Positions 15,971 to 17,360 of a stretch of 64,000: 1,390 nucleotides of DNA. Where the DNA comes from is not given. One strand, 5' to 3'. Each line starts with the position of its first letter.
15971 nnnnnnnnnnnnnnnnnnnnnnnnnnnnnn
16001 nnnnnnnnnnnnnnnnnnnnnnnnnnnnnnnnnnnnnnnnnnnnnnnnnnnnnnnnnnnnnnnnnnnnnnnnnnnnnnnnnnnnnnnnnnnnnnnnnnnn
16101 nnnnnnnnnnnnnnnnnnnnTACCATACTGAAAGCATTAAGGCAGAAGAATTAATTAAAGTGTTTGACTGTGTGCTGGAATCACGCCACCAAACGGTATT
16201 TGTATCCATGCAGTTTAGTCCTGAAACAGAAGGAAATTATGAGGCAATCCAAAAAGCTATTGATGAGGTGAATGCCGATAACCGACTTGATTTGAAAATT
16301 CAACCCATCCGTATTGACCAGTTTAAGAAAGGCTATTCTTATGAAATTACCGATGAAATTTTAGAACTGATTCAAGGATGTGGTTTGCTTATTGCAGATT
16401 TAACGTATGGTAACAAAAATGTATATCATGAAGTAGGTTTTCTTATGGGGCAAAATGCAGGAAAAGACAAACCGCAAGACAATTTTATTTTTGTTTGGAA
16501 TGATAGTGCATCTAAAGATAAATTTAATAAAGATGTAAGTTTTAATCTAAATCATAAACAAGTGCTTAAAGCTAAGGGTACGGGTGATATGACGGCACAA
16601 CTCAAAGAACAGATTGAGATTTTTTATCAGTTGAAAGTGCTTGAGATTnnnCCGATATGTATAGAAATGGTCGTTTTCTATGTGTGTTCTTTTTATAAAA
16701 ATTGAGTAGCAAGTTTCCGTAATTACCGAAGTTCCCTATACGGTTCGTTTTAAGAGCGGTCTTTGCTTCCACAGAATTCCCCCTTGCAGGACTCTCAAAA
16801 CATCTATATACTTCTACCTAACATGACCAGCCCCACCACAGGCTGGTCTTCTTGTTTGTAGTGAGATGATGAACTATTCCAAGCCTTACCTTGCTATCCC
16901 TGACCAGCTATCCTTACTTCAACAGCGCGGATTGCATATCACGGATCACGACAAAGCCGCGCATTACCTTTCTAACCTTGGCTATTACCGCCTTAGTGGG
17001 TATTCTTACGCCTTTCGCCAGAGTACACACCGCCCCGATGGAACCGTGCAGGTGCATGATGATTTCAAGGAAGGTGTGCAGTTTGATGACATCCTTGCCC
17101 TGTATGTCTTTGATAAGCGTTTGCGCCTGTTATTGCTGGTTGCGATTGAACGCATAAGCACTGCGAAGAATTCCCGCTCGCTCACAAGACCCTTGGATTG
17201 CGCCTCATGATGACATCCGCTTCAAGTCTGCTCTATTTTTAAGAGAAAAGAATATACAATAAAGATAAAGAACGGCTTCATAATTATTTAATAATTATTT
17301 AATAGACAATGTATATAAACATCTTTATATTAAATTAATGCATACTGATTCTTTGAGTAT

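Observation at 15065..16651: Undescribed-looking third component: DndB/DGQHR (ParB-like) domain fused to a TIR/deoxyribosyltransferase-like domain, coupled to the RM pair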

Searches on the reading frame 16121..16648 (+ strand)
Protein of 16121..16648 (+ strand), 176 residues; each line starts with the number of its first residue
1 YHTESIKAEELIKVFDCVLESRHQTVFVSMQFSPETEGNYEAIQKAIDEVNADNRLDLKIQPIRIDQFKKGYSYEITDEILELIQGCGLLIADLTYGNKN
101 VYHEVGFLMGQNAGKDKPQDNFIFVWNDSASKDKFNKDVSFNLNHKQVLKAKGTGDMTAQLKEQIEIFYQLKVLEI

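Call 30: search_solved_structures(query=A2, max_evalue=10, show_alignments=3)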
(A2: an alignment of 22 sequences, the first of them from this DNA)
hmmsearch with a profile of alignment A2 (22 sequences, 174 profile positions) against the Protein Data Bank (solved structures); distinct sequences matched with E-value up to 10: 1.
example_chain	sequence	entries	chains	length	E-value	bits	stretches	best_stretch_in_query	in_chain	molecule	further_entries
8j9h_E3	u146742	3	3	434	1.8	11.6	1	86-148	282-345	NDUEG3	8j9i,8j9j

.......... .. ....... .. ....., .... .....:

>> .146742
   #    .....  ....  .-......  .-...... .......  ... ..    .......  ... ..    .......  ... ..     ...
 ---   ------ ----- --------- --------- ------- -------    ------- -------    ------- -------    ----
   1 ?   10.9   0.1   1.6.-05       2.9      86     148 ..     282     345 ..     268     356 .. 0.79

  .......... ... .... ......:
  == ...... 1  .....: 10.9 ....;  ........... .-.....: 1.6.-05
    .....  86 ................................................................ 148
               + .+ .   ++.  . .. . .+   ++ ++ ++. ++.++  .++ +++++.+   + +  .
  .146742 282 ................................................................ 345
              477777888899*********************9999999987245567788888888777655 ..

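Call 37: find_homologous_proteins(query=A2, max_evalue=0.001)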
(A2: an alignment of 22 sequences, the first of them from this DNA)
Query A2 (22 sequences) (176 aa, profile of the alignment): 200 proteins with E <= 0.001 among 1629 candidates; the best 120 are listed.
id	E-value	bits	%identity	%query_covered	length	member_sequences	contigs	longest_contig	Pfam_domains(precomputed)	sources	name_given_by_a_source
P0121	3.3e-71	257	47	97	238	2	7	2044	-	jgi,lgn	jgi:hypothetical protein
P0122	4.3e-71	256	46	97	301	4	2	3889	-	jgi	jgi:hypothetical protein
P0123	9.0e-71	255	47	97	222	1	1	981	-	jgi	jgi:hypothetical protein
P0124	1.5e-70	254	59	98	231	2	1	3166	-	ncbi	-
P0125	4.7e-70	253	45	97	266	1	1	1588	-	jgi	jgi:hypothetical protein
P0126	1.4e-69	251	46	97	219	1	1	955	-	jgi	jgi:hypothetical protein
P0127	2.5e-69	250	56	97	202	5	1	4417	-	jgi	-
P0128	5.7e-69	249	46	95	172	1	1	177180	-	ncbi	-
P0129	7.7e-69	249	51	92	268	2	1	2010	-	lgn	-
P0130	9.9e-69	249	47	94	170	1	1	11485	-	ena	-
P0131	3.0e-68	247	50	95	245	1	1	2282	-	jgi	jgi:hypothetical protein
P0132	9.3e-68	245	47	99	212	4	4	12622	-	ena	-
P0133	1.6e-67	245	51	91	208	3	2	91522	-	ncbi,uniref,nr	ncbi:hypothetical protein Q4506_11875 [Colwellia sp. 4_MG-2023]|uniref:hypothetical protein n=1 Tax=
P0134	2.3e-66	241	50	97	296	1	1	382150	-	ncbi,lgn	-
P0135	3.8e-66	240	47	97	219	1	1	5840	-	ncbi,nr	ncbi:MAG TPA: hypothetical protein VGV38_20380, partial [Pyrinomonadaceae bacterium]|nr:hypothetical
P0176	8.7e-58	213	40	95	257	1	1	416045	-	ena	-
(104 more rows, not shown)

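Call 38: find_encoding_contigs(protein=P0128, flank=8000, max_places=2)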
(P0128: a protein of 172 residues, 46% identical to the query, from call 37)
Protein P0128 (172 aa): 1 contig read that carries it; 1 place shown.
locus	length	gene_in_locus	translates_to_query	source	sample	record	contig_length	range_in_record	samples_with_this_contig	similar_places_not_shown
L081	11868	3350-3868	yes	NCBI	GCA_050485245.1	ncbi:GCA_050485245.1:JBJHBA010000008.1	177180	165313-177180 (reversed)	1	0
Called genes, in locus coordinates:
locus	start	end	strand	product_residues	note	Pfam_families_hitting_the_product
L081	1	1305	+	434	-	?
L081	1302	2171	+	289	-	-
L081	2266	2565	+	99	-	PF01797:Y1_Tnp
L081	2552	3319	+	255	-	-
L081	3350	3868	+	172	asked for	-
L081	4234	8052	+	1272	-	-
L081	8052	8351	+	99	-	-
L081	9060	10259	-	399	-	-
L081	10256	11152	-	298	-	PF06114:Peptidase_M78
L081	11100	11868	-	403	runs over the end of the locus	-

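Call 39: find_encoding_contigs(protein=P0176, flank=8000, max_places=2)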
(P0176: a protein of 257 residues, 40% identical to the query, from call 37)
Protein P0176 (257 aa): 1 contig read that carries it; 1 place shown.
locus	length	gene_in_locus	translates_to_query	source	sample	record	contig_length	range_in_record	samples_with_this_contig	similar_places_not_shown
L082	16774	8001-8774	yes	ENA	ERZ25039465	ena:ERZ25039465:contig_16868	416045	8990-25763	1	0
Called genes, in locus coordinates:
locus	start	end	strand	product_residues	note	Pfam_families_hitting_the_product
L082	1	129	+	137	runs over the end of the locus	-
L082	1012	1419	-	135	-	PF00075:RNase_H, PF13456:RVT_3 (weak)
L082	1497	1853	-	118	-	-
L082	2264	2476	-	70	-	-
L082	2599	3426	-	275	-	-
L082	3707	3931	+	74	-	-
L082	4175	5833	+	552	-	PF02384:N6_Mtase, PF05175:MTS (faint), PF20473:MmeI_Mtase (faint), PF07669:Eco57I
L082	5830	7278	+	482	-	PF01420:Methylase_S (weak)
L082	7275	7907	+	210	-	-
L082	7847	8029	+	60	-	-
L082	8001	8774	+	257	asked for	-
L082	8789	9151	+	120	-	-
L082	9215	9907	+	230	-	PF18755:RAMA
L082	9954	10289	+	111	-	-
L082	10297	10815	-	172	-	-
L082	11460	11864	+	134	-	-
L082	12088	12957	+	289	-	PF17760:UvrA_inter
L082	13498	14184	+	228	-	PF00005:ABC_tran (faint)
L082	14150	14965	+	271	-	PF00005:ABC_tran (weak)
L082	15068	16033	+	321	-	PF02517:Rce1-like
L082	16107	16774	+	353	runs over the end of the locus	PF01008:IF-2B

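Call 82: search_solved_structures(query=A7, max_evalue=10, show_alignments=4)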
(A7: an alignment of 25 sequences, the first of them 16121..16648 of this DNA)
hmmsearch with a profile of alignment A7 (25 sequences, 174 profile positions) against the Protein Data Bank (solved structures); distinct sequences matched with E-value up to 10: 9.
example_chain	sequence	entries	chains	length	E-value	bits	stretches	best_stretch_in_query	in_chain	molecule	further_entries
2a0k_A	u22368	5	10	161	3.7e-05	26.6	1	23-144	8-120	Nucleoside 2-deoxyribosyltransferase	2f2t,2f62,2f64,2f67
6qai_A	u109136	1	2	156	0.0015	21.4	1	65-144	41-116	2-Deoxyribosyltransferase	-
2klh_A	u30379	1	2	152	0.18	14.6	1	51-115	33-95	c-Myc-responsive protein Rcl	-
4fyh_A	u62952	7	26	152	0.44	13.4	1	52-115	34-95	Deoxyribonucleoside 5'-monophosphate N-glycosidase | 2'-deoxynucleoside 5'-phosphate N-hydrolase 1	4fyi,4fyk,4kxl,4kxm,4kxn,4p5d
8rpt_B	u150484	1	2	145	0.73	12.6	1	73-115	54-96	2'-deoxynucleoside 5'-phosphate N-hydrolase 1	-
1s2d_A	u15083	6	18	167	0.74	12.6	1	88-142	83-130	Nucleoside 2-deoxyribosyltransferase | purine trans deoxyribosylase | Nucleoside deoxyribosyltransferase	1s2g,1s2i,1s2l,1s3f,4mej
2khz_A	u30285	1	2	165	0.95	12.3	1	52-115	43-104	c-Myc-responsive protein Rcl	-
7o62_A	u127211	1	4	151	0.96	12.2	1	78-115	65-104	Chains: A,B,C,D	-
8rps_C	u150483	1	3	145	1.7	11.4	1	73-115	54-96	2'-deoxynucleoside 5'-phosphate N-hydrolase 1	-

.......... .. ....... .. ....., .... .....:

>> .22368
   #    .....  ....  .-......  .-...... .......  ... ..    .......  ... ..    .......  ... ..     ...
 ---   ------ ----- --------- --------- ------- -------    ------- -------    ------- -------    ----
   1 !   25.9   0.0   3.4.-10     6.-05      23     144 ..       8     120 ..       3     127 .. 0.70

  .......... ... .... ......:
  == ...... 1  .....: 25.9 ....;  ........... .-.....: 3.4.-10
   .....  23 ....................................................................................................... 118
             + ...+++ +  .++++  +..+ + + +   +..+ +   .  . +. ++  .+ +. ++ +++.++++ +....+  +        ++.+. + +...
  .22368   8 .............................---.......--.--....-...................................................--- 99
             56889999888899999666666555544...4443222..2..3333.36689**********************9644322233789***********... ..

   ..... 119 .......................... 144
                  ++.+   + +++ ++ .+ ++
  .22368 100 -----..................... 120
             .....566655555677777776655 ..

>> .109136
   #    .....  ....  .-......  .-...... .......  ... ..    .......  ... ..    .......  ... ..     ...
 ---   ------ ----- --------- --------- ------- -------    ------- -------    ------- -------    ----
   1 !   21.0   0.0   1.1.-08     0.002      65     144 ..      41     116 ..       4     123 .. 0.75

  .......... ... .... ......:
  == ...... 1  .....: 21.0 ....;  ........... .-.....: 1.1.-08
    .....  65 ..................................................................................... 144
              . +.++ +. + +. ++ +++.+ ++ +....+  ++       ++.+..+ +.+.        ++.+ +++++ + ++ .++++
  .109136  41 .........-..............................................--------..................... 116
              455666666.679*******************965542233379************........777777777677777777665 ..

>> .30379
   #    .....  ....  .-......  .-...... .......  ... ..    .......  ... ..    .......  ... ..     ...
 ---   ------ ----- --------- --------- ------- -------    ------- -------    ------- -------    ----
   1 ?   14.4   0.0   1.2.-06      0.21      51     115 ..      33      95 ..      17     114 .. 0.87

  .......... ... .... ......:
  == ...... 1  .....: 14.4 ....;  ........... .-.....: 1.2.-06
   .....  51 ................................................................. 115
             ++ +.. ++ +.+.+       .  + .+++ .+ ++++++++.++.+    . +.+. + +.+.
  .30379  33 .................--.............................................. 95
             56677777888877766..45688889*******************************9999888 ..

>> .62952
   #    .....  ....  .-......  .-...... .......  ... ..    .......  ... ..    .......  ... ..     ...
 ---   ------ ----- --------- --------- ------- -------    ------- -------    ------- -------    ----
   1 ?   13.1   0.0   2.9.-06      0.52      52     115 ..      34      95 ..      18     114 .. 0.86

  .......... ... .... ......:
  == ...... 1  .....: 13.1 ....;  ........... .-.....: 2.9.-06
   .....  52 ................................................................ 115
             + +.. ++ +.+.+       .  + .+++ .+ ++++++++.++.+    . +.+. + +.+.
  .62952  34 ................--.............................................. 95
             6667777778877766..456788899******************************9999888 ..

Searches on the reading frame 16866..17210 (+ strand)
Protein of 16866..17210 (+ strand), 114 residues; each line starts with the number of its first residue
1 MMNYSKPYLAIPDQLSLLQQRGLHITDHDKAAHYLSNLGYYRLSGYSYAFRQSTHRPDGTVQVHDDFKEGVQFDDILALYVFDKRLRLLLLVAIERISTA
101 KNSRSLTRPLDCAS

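Call 3: search_protein_families(library=pfam, proteins=[window:16866-17210:+], max_evalue=1)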
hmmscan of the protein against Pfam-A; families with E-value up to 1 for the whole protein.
window:16866-17210:+ (114 aa): 1 family
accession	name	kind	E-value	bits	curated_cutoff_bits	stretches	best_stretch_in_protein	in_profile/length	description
PF07751.16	Abi_2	-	1.1e-15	58.8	25.6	1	33-99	1-57/184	Abi-like protein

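Call 4: search_protein_families(library=padloc, proteins=[window:16866-17210:+], max_evalue=1)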
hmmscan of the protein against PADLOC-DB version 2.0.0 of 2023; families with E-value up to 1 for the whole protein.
window:16866-17210:+ (114 aa): 2 families
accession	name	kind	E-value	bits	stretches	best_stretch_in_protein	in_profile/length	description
PDLC02344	AbiD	-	1.3e-21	75.6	1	3-99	2-85/277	AbiD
PDLC00833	E1-E2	-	0.00077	17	1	9-75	91-158/222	E1-E2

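Call 5: search_protein_families(library=ncbifam, proteins=[window:16866-17210:+], max_evalue=1)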
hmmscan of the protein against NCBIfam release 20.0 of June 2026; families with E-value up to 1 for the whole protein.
window:16866-17210:+ (114 aa): 0 families
